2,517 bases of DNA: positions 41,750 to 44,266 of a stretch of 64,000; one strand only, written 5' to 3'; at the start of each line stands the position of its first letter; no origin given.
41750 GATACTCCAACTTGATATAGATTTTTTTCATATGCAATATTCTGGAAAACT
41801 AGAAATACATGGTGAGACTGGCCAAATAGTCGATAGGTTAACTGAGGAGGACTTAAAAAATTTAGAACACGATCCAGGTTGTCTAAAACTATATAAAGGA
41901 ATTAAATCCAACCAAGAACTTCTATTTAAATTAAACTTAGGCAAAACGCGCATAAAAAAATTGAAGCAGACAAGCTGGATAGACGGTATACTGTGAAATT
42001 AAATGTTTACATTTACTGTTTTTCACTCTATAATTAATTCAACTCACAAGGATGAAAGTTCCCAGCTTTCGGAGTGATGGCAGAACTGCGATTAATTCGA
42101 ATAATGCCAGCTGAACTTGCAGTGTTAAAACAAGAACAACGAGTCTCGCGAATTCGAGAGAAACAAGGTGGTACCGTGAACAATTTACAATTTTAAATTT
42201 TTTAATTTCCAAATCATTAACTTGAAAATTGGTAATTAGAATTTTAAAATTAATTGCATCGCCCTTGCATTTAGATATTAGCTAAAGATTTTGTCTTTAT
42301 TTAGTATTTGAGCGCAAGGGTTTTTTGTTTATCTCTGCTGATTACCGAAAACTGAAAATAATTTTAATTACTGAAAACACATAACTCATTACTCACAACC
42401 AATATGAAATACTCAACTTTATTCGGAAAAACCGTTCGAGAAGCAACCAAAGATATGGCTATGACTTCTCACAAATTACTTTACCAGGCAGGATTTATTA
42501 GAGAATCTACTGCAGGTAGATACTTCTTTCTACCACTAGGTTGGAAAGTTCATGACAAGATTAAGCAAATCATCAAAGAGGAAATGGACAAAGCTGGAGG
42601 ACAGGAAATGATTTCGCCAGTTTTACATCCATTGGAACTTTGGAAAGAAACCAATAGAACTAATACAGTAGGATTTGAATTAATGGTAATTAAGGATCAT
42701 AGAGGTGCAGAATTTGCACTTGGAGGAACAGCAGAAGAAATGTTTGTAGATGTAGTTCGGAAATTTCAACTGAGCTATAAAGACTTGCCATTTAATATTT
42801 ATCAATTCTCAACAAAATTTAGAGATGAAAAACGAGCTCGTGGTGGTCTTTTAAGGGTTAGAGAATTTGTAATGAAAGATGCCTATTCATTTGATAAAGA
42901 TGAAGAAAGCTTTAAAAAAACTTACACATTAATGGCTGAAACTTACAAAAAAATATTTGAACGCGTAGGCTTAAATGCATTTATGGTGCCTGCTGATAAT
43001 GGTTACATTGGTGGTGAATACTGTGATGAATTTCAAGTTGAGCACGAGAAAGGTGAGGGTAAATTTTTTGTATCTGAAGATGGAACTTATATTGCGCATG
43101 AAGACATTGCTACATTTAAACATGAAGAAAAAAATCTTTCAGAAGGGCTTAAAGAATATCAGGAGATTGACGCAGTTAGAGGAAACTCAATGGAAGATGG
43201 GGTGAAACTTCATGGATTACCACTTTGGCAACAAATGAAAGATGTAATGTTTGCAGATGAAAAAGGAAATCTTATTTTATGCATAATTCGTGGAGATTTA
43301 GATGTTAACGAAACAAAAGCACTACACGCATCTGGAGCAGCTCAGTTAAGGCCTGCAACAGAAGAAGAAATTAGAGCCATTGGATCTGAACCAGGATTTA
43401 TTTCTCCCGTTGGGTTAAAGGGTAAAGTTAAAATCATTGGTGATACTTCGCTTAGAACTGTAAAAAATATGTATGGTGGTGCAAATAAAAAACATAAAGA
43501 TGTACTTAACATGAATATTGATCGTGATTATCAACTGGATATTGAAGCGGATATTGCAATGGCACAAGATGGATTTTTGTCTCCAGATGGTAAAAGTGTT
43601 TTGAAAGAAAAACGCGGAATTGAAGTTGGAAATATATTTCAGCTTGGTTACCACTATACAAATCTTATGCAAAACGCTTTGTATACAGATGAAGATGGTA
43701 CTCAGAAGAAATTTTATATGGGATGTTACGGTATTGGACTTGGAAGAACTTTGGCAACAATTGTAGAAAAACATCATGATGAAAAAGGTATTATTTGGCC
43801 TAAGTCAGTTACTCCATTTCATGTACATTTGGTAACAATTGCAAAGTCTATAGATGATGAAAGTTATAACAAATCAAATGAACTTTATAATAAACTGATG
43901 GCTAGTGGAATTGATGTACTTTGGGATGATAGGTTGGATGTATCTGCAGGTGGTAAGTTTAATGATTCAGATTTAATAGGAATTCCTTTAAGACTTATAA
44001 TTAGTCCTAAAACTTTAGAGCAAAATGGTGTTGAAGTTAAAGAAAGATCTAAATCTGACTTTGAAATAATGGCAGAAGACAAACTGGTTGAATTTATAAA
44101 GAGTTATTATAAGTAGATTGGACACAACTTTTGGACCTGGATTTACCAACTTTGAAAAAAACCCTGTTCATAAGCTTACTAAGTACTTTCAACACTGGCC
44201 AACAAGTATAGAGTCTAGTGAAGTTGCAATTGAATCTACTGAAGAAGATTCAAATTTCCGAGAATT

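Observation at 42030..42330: T-box riboswitch-like leader upstream of proS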

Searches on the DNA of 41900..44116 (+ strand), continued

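Call 74: search_rna_families(sources=[L042, L116, L068, L164, L167, L172, L082, L166], threshold=evalue, max_evalue=1)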
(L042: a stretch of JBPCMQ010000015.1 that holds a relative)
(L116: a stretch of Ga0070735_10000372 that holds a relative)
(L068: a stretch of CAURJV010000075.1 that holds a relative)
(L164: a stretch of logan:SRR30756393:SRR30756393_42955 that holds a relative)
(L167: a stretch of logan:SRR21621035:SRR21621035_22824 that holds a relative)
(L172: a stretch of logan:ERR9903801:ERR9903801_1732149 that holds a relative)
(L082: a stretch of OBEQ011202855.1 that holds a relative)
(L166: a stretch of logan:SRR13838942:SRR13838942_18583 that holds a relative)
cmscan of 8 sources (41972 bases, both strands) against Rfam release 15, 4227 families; matches with E-value up to 1: 7.
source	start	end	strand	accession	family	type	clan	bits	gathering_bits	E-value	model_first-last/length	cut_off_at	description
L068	2672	2854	+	RF00230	T-box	Cis-reg; leader;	-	92.2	93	5.2e-19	1-219/219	no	T-box leader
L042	2736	2959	+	RF00230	T-box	Cis-reg; leader;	-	70.4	93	2e-13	1-219/219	no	T-box leader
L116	1155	1395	+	RF00230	T-box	Cis-reg; leader;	-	64.4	93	7.5e-12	1-219/219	no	T-box leader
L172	609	789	+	RF00230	T-box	Cis-reg; leader;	-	40.4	93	1.1e-05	1-219/219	no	T-box leader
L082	78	300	+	RF00230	T-box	Cis-reg; leader;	-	38.8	93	2.9e-05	1-219/219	no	T-box leader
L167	708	950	+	RF00230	T-box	Cis-reg; leader;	-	37.2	93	7.7e-05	1-219/219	no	T-box leader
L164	1090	1300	+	RF00230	T-box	Cis-reg; leader;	-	33.9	93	0.00054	1-219/219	no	T-box leader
